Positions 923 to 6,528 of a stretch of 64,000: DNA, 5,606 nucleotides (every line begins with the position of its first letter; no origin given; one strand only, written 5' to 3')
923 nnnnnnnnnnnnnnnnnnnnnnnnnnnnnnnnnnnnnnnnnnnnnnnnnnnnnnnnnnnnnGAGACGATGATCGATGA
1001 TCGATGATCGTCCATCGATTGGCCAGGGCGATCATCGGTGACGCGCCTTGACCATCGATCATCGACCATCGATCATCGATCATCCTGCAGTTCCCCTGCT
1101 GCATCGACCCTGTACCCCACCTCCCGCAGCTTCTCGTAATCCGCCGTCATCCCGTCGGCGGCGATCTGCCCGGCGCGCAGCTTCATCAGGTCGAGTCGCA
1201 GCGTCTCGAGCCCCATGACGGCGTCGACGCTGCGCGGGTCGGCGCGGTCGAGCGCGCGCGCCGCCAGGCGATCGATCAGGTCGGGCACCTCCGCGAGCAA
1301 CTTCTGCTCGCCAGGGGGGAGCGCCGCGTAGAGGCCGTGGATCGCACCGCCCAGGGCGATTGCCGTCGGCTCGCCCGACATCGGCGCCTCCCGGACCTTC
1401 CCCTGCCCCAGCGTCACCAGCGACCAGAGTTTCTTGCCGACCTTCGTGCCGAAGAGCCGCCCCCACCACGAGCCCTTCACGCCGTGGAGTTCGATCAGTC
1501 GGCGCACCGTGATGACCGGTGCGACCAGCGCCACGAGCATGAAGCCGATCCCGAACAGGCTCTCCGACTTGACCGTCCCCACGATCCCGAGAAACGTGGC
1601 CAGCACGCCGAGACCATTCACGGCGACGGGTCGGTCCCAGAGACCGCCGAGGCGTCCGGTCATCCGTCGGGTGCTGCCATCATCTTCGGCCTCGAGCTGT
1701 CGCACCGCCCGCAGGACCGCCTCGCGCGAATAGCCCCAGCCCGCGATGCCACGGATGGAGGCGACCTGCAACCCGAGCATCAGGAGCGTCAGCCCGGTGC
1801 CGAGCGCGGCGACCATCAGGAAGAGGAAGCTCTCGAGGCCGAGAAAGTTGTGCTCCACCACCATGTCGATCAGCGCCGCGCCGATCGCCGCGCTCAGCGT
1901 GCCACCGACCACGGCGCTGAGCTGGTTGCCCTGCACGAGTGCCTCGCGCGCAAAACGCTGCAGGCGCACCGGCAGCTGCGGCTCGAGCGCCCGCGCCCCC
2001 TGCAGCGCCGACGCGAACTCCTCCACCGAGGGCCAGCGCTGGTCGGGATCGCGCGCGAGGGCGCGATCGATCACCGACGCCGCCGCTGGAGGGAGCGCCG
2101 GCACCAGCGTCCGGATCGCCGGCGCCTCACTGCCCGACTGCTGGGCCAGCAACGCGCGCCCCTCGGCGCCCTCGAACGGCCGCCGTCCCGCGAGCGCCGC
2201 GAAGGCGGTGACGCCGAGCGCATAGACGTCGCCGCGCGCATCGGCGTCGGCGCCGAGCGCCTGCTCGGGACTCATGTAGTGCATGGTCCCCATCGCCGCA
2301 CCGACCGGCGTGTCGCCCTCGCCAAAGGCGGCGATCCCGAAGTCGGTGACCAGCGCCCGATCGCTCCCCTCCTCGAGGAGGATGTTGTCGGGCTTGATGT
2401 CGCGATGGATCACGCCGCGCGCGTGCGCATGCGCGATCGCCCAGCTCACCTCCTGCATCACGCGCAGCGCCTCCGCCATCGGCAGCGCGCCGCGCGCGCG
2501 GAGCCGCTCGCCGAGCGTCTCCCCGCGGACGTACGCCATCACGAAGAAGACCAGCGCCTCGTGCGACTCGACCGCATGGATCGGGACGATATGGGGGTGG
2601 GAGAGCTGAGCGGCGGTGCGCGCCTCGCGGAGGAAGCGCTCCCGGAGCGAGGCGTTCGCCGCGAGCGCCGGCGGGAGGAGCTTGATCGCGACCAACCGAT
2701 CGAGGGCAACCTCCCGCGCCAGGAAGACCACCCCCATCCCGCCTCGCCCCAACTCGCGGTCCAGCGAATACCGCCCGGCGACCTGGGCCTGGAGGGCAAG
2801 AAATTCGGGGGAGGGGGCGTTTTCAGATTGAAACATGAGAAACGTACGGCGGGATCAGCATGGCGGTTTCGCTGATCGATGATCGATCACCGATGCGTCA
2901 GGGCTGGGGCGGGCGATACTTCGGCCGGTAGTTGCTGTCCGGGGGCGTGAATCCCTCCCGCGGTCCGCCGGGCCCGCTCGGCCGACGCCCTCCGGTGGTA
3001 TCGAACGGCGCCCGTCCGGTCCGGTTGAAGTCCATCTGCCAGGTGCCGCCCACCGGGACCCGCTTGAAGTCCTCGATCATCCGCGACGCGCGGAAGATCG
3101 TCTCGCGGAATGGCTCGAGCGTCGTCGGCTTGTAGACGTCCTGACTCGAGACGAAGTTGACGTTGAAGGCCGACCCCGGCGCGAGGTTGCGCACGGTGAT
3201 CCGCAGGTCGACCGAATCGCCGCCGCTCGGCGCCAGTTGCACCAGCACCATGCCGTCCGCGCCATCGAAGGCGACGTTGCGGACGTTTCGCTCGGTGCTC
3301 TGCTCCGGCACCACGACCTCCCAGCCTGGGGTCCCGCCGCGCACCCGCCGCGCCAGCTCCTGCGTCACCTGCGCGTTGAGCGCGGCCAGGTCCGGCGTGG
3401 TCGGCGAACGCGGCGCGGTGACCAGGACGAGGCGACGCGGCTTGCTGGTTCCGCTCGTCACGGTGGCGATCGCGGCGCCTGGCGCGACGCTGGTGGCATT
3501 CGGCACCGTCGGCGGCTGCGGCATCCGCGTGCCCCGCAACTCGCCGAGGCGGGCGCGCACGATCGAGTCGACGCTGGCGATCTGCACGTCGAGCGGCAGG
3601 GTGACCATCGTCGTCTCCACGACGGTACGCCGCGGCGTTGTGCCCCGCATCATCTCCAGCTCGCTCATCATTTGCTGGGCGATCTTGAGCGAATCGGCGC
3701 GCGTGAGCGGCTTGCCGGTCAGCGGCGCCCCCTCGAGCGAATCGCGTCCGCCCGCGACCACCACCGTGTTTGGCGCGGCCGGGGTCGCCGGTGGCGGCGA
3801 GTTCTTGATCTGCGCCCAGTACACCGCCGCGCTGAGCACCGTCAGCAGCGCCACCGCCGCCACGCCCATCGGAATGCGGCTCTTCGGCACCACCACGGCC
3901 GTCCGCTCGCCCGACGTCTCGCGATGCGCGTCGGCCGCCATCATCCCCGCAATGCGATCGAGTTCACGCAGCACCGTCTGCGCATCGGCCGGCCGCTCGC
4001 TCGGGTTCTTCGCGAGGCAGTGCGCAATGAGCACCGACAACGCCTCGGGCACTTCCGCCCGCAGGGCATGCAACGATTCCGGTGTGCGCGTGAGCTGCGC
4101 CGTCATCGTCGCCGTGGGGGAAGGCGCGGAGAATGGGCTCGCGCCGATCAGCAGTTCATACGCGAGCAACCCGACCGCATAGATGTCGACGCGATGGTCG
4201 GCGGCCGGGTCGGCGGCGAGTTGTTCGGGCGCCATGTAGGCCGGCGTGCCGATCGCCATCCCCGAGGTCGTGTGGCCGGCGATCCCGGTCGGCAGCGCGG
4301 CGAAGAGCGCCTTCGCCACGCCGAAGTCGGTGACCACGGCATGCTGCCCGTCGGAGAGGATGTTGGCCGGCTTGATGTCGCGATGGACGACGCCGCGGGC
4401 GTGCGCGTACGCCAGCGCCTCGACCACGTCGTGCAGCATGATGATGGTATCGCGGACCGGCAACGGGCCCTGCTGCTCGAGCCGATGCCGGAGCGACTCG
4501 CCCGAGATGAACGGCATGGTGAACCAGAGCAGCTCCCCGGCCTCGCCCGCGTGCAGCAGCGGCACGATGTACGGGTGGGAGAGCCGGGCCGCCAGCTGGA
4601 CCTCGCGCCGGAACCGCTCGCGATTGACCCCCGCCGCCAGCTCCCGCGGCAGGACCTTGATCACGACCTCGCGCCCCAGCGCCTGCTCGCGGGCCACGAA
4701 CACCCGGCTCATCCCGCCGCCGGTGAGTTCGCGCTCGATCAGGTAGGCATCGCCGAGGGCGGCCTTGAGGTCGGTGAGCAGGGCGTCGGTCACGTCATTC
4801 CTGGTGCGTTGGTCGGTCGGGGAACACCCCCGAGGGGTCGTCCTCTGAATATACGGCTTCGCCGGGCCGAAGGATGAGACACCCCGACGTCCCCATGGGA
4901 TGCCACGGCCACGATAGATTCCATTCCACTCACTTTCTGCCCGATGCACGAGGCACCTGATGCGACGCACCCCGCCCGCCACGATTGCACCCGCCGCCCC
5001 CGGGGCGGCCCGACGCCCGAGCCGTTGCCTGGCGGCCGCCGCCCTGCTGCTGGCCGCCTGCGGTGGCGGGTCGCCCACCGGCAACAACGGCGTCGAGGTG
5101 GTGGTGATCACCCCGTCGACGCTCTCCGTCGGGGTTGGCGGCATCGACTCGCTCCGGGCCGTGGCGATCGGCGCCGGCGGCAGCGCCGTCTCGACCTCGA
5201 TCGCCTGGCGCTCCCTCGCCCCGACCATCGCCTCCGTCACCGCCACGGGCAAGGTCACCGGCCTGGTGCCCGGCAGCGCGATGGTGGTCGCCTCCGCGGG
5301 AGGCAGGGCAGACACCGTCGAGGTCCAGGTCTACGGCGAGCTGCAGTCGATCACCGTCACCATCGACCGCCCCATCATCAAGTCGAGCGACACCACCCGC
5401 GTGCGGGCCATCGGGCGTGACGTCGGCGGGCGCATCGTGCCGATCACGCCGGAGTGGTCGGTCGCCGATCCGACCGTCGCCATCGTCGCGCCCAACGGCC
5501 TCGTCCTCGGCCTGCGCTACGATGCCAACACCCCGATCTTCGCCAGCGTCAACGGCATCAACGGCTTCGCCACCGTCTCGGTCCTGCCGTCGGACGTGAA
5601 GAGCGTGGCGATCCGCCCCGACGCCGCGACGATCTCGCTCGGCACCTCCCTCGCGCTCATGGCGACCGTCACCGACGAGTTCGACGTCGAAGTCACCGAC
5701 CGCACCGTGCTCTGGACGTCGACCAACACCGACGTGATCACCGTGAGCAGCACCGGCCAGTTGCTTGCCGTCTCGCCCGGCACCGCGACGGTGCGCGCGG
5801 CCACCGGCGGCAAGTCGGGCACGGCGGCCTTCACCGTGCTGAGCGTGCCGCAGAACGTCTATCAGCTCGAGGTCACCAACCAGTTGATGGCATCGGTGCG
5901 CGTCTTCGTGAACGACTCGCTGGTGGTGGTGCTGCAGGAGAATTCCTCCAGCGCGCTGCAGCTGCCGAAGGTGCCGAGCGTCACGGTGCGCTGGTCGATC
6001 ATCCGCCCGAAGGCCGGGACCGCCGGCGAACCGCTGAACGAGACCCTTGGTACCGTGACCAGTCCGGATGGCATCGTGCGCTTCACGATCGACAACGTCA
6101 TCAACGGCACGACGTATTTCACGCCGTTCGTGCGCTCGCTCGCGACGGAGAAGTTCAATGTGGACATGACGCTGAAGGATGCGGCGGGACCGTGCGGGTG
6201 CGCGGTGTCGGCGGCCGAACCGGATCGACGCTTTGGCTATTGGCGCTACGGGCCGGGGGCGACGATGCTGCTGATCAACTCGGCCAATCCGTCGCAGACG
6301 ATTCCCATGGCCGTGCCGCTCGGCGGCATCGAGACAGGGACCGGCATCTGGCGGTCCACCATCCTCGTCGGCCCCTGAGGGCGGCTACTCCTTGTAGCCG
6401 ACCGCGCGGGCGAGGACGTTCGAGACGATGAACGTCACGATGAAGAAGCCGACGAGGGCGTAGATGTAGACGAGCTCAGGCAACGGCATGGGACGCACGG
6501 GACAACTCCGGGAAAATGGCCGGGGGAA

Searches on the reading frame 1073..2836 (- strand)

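Call 103: search_protein_families(library=pfam, proteins=[window:1073-2836:-], max_evalue=0.00001)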
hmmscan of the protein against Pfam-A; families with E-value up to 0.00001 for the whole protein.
window:1073-2836:- (587 aa): 2 families
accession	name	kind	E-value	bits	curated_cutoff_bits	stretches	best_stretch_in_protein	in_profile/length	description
PF00069.31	Pkinase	-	1.9e-44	152.5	31.7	1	23-268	1-252/263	Protein kinase domain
PF07714.23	PK_Tyr_Ser-Thr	-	3.9e-28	98.9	23.1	1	25-272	3-252/258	Protein tyrosine and serine/threonine kinase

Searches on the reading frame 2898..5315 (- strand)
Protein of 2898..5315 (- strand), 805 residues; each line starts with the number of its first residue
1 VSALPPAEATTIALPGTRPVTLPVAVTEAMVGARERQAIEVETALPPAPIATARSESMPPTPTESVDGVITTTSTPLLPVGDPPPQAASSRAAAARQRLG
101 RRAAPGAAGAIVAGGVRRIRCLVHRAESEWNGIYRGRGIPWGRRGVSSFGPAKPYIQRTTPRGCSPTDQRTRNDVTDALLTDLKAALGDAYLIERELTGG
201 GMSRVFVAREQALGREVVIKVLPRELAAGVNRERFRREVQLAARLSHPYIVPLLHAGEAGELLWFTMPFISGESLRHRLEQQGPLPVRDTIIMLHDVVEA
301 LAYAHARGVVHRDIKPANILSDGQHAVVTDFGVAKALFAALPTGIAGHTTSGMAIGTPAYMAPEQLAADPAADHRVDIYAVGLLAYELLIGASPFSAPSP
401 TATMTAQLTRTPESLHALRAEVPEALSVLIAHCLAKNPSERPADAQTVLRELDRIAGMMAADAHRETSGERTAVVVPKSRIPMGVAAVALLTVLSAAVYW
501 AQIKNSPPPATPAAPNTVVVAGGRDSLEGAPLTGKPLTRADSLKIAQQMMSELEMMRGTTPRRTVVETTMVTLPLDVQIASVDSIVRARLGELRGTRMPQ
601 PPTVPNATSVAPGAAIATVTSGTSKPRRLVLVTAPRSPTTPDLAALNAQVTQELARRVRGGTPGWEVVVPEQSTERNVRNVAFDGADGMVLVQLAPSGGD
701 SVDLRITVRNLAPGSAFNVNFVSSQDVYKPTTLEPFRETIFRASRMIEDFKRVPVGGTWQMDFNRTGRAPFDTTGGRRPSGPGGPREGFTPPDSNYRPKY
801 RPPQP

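Call 103: search_protein_families(library=pfam, proteins=[window:2898-5315:-], max_evalue=0.00001)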
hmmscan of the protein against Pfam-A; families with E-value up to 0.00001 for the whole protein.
window:2898-5315:- (805 aa): 2 families
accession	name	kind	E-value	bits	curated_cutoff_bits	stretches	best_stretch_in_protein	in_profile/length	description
PF00069.31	Pkinase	-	4.5e-47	161.1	31.7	1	193-446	3-255/263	Protein kinase domain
PF07714.23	PK_Tyr_Ser-Thr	-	5.9e-28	98.3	23.1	1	195-443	5-250/258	Protein tyrosine and serine/threonine kinase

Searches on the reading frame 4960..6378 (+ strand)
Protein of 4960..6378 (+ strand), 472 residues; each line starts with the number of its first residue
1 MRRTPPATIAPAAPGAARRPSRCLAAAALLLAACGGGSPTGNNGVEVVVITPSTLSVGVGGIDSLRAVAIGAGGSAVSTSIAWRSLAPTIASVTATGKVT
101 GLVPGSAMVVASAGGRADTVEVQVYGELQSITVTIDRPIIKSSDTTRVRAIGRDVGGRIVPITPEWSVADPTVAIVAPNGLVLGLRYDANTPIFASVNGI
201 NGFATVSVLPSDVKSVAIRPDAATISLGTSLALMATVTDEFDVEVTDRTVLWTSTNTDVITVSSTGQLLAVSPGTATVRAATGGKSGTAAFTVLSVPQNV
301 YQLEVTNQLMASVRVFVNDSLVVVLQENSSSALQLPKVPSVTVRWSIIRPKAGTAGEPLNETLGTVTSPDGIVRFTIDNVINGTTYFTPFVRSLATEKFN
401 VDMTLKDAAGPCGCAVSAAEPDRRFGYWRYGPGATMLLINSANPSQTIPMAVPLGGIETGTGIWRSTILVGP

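Call 103: search_protein_families(library=pfam, proteins=[window:4960-6378:+], max_evalue=0.00001)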
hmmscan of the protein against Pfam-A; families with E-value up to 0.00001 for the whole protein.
window:4960-6378:+ (472 aa): 2 families
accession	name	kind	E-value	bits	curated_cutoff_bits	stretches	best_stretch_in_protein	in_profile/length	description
PF02368.24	Big_2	-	9.8e-16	57.9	22.8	1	212-289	1-75/79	Bacterial Ig-like domain (group 2)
PF22359.2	Big-like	-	6.5e-06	26.7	27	0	250-293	3-46/48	Bacterial Ig-like domain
